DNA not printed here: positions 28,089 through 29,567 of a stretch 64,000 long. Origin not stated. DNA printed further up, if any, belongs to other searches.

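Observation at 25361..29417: FO-synthase operon led by a translationally coupled amidohydrolase: candidate for the archaeal riboflavin/FO-pathway pyrimidine deaminase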

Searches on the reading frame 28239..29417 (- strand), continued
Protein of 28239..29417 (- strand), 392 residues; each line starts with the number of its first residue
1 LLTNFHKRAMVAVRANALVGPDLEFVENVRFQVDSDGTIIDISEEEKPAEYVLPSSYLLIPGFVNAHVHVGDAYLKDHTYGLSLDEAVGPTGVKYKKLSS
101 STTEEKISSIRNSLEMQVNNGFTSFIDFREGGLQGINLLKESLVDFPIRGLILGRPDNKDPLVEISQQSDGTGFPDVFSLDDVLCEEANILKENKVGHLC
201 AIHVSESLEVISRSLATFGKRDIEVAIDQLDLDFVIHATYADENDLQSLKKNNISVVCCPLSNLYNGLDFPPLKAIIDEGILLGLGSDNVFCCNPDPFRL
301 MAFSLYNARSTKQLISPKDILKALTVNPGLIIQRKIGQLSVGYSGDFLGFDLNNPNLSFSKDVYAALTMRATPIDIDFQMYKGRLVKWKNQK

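Call 43: search_protein_representatives(alignment_id=A1)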
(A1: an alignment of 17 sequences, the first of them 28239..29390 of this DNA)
Query: 17 sequences, 384 profile positions. Proteins with E-value up to 0.001 (for the whole library): 19106; up to 1e-10: 8703; up to 1e-30: 1016. The best 150 are listed.
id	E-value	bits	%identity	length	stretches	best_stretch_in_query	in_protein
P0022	8.2e-157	538.4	-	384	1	1-384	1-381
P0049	3.3e-130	450.8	-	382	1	1-381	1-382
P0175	9.7e-126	436.1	-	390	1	3-381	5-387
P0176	2.2e-123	428.4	-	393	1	2-383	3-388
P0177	2.6e-123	428.1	-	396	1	3-383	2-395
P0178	5.1e-121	420.6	-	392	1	1-379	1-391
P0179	5.3e-118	410.7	-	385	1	1-380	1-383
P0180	2.5e-117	408.4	-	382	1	2-383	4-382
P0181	7.9e-116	403.5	-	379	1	1-383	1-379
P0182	7.4e-115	400.3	-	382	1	1-382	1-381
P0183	8.2e-115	400.1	-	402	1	2-380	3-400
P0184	1.1e-114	399.7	-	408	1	3-381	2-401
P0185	2.6e-114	398.5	-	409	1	3-380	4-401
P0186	2.9e-113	395.1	-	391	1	4-381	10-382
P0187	6.4e-113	393.9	-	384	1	5-380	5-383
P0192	2.0e-106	372.5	-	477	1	3-380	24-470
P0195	2.0e-105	369.3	-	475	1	3-381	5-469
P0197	1.1e-104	366.8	-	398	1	3-382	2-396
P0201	4.4e-102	358.2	-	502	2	157-383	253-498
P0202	6.3e-102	357.7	-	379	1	6-376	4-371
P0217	4.5e-89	315.4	-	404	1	5-379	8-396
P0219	3.6e-88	312.5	-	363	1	3-379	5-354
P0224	1.8e-86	306.9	-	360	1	4-379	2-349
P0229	9.0e-85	301.3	-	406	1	4-381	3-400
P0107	9.8e-85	301.1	-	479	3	12-236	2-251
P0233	3.4e-84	299.4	-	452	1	4-381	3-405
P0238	9.9e-83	294.5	-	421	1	7-380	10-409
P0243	2.6e-81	289.9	-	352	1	3-374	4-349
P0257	4.0e-79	282.7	-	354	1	7-371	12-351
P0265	1.5e-77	277.5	-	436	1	9-381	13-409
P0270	7.7e-76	271.9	-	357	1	1-380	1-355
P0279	1.5e-73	264.3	-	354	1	2-378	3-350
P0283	3.7e-73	263.1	-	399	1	4-379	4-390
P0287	3.3e-72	259.9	-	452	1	7-382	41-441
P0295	5.9e-71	255.8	-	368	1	14-350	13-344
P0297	1.2e-70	254.8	-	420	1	5-381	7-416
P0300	6.5e-70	252.4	-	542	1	4-376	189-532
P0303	3.7e-69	249.9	-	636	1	6-383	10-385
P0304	3.8e-69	249.8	-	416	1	4-378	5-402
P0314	8.1e-68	245.5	-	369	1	27-372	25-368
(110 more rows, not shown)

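Call 46: list_cluster_members(proteins=[P0197, P0183, P0202, P0295, P0314, P0224, P0270, P0238, P0265, P0243])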
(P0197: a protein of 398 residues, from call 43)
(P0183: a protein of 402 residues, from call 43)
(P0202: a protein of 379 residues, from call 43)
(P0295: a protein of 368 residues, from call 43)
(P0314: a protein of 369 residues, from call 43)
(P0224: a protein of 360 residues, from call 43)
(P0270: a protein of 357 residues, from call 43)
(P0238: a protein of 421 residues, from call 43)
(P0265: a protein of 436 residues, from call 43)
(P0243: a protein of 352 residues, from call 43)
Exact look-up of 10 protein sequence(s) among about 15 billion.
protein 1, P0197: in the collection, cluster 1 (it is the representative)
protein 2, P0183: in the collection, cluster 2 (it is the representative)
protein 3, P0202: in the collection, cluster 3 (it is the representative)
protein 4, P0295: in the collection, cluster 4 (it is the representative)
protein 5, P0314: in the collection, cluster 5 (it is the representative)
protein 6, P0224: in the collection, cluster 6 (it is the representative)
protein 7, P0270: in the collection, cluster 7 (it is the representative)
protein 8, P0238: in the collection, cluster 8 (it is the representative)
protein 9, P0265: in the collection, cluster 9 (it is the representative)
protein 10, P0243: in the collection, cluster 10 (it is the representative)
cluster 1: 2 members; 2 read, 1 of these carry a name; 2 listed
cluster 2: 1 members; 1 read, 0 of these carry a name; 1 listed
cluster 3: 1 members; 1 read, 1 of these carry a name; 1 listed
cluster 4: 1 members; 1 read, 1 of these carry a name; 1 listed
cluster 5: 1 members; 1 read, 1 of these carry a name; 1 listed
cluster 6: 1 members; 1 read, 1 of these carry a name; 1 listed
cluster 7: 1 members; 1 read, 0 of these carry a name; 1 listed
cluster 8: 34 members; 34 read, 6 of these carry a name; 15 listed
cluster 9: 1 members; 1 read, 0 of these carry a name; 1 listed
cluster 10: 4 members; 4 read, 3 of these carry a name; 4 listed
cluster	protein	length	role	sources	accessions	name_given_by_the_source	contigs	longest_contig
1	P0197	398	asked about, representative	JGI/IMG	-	-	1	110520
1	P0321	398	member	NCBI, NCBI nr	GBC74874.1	5-methylthioadenosine/S-adenosylhomocysteine deaminase [archaeon HR06]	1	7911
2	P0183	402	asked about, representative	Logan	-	-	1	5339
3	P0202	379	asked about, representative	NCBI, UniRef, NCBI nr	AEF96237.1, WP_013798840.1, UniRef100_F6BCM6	amidohydrolase family protein [Methanotorris igneus] | Amidohydrolase n=1 Tax=Methanotorris igneus (strain DSM 5666 / JCM 11834 / Kol 5) ...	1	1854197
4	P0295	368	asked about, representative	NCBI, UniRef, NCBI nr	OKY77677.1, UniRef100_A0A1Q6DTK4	MAG: Cytosine deaminase related metal-dependent hydrolase [Candidatus Methanohalarchaeum ... | Cytosine deaminase related metal-dependent hydrolase n=1 Tax=Methanohalarchaeum ...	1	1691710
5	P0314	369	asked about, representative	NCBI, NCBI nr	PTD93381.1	chlorohydrolase [archaeon SCG-AAA382B04]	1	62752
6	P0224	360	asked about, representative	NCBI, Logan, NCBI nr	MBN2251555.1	MAG: amidohydrolase family protein [Candidatus Altiarchaeota archaeon] | amidohydrolase family protein [Candidatus Altiarchaeota archaeon]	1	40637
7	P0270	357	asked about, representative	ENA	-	-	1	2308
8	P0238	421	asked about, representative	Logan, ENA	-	-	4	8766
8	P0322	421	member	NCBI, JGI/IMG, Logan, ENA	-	cytosine/adenosine deaminase-related metal-dependent hydrolase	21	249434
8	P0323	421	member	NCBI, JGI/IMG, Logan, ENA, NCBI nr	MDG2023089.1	MAG: amidohydrolase family protein [Actinomycetota bacterium] | cytosine/adenosine deaminase-related metal-dependent hydrolase | amidohydrolase family protein [Actinomycetota bacterium]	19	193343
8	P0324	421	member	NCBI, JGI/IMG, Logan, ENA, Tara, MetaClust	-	strand:- start:1442 stop:2707 length:1266 start_codon:yes stop_codon:yes ... | TARA_145_MES_0.22-3_scaffold31071_1_gene24490 COG0402 ""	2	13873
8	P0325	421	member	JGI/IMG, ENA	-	cytosine/adenosine deaminase-related metal-dependent hydrolase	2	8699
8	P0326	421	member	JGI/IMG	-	cytosine/adenosine deaminase-related metal-dependent hydrolase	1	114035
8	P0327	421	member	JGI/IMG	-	cytosine/adenosine deaminase-related metal-dependent hydrolase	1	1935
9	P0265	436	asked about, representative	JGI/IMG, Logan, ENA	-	-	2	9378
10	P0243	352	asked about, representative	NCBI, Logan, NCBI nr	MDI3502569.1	MAG: hypothetical protein PWR09_694 [Archaeoglobi archaeon] | hypothetical protein [Archaeoglobi archaeon]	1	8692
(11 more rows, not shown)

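Call 47: predict_structure(alignment_id=A2)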
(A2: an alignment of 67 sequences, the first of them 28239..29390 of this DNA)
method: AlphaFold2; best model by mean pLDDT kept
length: 383 residues; sequences in the alignment: 67
mean_pLDDT: 95.9   pTM: 0.94
mean pLDDT of the five models: 95.9, 95.4, 95.1, 94.8, 94.7
residues with pLDDT >= 90: 361; 70-90: 20; 50-70: 2; < 50: 0
segments of 3 or more residues with pLDDT < 50: none
pLDDT, mean of each block of 10 residues (from residue 1): 96 98 98 94 95 98 92 91 90 95 98 98 95 97 93 94 96 96 94 97 97 98 98 98 98 94 98 97 95 98 97 99 98 98 96 97 97 94 65
secondary structure, 60 per line:
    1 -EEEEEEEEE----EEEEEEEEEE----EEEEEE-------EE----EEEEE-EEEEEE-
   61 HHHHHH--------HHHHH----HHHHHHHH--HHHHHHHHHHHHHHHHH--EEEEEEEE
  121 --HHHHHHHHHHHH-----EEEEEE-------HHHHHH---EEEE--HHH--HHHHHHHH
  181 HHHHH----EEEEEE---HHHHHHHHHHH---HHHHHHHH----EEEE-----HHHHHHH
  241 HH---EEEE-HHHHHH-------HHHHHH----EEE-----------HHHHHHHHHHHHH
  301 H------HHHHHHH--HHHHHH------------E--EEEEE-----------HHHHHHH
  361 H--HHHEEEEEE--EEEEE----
elements in order: E2-10 E15-24 E29-34 E48-52 E54-59 H61-66 H75-79 H84-91 H94-110 E113-120 H123-134 E140-145 H153-158 E162-165 H173-185 E190-195 H199-209 H213-220 E225-228 H234-242 E246-249 H251-256 H264-269 E274-276 H288-301 H308-314 H317-322 E338-342 H354-361 E367-372 E375-379

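Call 48: find_homologous_proteins(query=P0202, max_evalue=1e-40)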
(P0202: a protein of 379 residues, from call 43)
Query P0202 (379 aa): 552 proteins with E <= 1e-40 among 8000 candidates; the best 120 are listed.
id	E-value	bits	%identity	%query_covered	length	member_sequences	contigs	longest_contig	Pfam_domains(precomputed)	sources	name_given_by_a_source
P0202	8.0e-249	843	100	100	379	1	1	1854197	PF07969.18,PF01979.27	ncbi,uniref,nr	ncbi:amidohydrolase family protein [Methanotorris igneus]|uniref:Amidohydrolase n=1 Tax=Methanotorri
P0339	2.6e-225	766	89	100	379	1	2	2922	PF07969.18,PF01979.27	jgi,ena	jgi:cytosine/adenosine deaminase-related metal-dependent hydrolase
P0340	3.5e-173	594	72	98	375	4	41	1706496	PF01979.27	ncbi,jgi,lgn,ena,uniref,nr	ncbi:MAG: hypothetical protein PWP15_328 [Methanothermococcus sp.]|jgi:cytosine/adenosine deaminase-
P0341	5.0e-160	551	68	96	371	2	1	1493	PF01979.27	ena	-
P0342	1.1e-158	546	69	98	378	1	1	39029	PF01979.27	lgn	-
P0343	3.9e-158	545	69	98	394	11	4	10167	PF01979.27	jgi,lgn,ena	-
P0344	4.5e-158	544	68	97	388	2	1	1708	PF07969.18,PF01979.27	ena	-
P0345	4.7e-158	544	70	97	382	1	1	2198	PF07969.18,PF01979.27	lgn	-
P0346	1.1e-157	543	67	99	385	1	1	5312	PF01979.27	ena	-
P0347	1.3e-157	543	69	97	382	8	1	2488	PF07969.18,PF01979.27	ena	-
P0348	2.4e-156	539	65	99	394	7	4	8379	PF01979.27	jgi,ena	jgi:cytosine/adenosine deaminase-related metal-dependent hydrolase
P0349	8.7e-155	534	66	98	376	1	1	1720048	PF01979.27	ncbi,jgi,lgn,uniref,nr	ncbi:amidohydrolase [Methanococcus vannielii SB]|jgi:cytosine/adenosine deaminase-related metal-depe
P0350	1.8e-154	533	63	98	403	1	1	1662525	PF01979.27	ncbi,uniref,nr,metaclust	ncbi:amidohydrolase family protein [Methanothermococcus okinawensis]|uniref:Amidohydrolase n=1 Tax=M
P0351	3.8e-154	532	70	93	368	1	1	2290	PF01979.27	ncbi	-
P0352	4.3e-153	528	64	98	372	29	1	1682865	PF01979.27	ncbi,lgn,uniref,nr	ncbi:cytosine/adenosine deaminase-related metal-dependent hydrolase [Methanococcus maripaludis]|unir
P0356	4.5e-151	521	65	96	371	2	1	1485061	PF01979.27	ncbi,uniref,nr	ncbi:amidohydrolase family protein [Methanocaldococcus fervens]|uniref:amidohydrolase family protein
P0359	1.6e-149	516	64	96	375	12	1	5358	PF01979.27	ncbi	ncbi:MAG: amidohydrolase family protein [Methanocaldococcus sp.]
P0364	2.3e-146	506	62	96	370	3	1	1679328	PF01979.27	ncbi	ncbi:amidohydrolase family protein [Methanocaldococcus sp. 10A]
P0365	3.2e-146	505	64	96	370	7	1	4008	PF07969.18,PF01979.27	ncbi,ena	-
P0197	5.8e-81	291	44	93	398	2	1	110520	PF07969.18,PF01979.27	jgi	-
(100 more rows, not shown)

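Call 50: list_cluster_members(proteins=[P0356, P0364, P0359, P0365])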
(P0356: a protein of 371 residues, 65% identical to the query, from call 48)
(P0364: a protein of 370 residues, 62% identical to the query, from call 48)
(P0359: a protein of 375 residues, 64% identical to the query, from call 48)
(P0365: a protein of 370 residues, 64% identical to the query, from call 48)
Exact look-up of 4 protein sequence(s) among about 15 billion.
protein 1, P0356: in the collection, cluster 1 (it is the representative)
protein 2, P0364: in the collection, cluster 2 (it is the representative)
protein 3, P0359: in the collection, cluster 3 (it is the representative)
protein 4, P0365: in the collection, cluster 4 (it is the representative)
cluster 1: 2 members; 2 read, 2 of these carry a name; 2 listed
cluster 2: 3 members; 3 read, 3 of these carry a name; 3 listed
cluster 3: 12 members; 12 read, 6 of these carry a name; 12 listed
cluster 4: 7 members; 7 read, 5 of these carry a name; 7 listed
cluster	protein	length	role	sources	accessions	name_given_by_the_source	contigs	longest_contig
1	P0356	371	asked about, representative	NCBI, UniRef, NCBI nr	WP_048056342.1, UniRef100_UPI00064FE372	amidohydrolase family protein [Methanocaldococcus fervens] | amidohydrolase family protein n=1 Tax=Methanocaldococcus fervens TaxID=83171 ...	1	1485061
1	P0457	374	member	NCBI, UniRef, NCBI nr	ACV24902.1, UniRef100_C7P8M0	amidohydrolase [Methanocaldococcus fervens AG86] | Amidohydrolase n=1 Tax=Methanocaldococcus fervens (strain DSM 4213 / JCM 15782 / AG86) ...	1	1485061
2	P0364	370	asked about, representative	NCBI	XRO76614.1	amidohydrolase family protein [Methanocaldococcus sp. 10A]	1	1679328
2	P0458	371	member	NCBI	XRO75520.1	amidohydrolase family protein [Methanocaldococcus sp. 28A]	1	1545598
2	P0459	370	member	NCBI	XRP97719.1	amidohydrolase family protein [Methanocaldococcus sp. 16A]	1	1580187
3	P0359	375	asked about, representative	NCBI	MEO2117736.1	MAG: amidohydrolase family protein [Methanocaldococcus sp.]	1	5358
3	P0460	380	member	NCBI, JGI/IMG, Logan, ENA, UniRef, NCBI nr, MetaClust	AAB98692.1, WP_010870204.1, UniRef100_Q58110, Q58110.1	atrazine chlorohydrolase isolog [Methanocaldococcus jannaschii DSM 2661] | Uncharacterized protein MJ0699 n=1 Tax=Methanocaldococcus jannaschii (strain ATCC 43067 / ... | amidohydrolase family protein [Methanocaldococcus jannaschii]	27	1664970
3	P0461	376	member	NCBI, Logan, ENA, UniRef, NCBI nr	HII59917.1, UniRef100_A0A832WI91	TPA: amidohydrolase family protein [Methanocaldococcus jannaschii] | Amidohydrolase family protein n=1 Tax=Methanocaldococcus jannaschii TaxID=2190 ... | amidohydrolase family protein [Methanocaldococcus jannaschii]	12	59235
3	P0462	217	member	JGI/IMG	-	cytosine/adenosine deaminase-related metal-dependent hydrolase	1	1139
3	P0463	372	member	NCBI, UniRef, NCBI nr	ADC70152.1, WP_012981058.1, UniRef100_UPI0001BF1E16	amidohydrolase [Methanocaldococcus sp. FS406-22] | amidohydrolase family protein n=1 Tax=Methanocaldococcus sp. (strain FS406-22) ... | amidohydrolase family protein [Methanocaldococcus sp. FS406-22]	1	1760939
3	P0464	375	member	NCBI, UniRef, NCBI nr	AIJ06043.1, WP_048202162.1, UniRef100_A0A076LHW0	amidohydrolase 2 [Methanocaldococcus bathoardescens] | Amidohydrolase 2 n=1 Tax=Methanocaldococcus bathoardescens TaxID=1301915 ... | amidohydrolase family protein [Methanocaldococcus bathoardescens]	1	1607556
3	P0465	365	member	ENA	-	-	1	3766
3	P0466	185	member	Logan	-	-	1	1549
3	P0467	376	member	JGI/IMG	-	-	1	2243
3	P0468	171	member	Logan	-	-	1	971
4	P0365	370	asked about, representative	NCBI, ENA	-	-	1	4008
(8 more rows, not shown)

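Call 51: fold_search(model_id=the predicted structure, library=pdb)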
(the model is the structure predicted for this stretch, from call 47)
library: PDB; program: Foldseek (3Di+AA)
matches with E <= 10: 1575; with E <= 0.001: 228
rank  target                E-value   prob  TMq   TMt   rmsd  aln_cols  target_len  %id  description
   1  3lnp                  6.3e-26  1.00  0.87  0.76   3.0       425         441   19  Crystal Structure of Amidohydrolase family Protein OLEI01672_1_465 from Oleispira antarctica (released 2010-02-16)
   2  4v1x_E                6.3e-26  1.00  0.85  0.69   5.0       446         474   16  The structure of the hexameric atrazine chlorohydrolase, AtzA (released 2015-03-11)
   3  4gbd_A                9.7e-26  1.00  0.86  0.77   2.9       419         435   18  Crystal Structure Of Adenosine Deaminase From Pseudomonas Aeruginosa Pao1 with bound Zn and methylthio-coformycin (released 2013-06-12)
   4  4dyk_A                1.4e-25  1.00  0.87  0.76   3.0       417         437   18  Crystal structure of an adenosine deaminase from pseudomonas aeruginosa pao1 (target nysgrc-200449) with bound zn (released 2012-03-14)
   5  8is4_B                1.6e-25  1.00  0.84  0.73   3.5       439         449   17  Structure of an Isocytosine specific deaminase Vcz in complexed with 5-FU (released 2023-08-30)
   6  8is4_A                1.6e-25  1.00  0.85  0.73   3.6       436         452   17  Structure of an Isocytosine specific deaminase Vcz in complexed with 5-FU (released 2023-08-30)
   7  4v1x_B                2.7e-25  1.00  0.88  0.72   2.9       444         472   17  The structure of the hexameric atrazine chlorohydrolase, AtzA (released 2015-03-11)
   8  4v1x_A                4.8e-25  1.00  0.86  0.70   4.8       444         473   16  The structure of the hexameric atrazine chlorohydrolase, AtzA (released 2015-03-11)
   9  7ww2_B                5.7e-25  1.00  0.83  0.72   3.6       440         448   17  Structure of an Isocytosine specific deaminase Vcz (released 2023-02-22)
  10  7ww2_A                8.8e-25  1.00  0.84  0.72   3.7       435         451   17  Structure of an Isocytosine specific deaminase Vcz (released 2023-02-22)
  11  4dzh                  9.4e-25  1.00  0.87  0.77   3.1       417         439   18  Crystal structure of an adenosine deaminase from xanthomonas campestris (target nysgrc-200456) with bound zn (released 2012-03-21)
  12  4f0r                  3.0e-24  1.00  0.86  0.76   3.4       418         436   16  Crystal structure of an adenosine deaminase homolog from Chromobacterium violaceum (target NYSGRC-019589) bound Zn and 5 (released 2012-06-06)
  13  4gbd_B                5.2e-24  1.00  0.87  0.77   2.8       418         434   19  Crystal Structure Of Adenosine Deaminase From Pseudomonas Aeruginosa Pao1 with bound Zn and methylthio-coformycin (released 2013-06-12)
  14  4f0s                  1.2e-23  1.00  0.87  0.78   3.1       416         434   16  Crystal structure of an adenosine deaminase homolog from Chromobacterium violaceum (target NYSGRC-019589) with bound ino (released 2012-06-06)
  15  1p1m                  2.6e-23  1.00  0.84  0.80   3.1       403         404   17  Structure of Thermotoga maritima amidohydrolase TM0936 bound to Ni and methionine (released 2003-04-29)
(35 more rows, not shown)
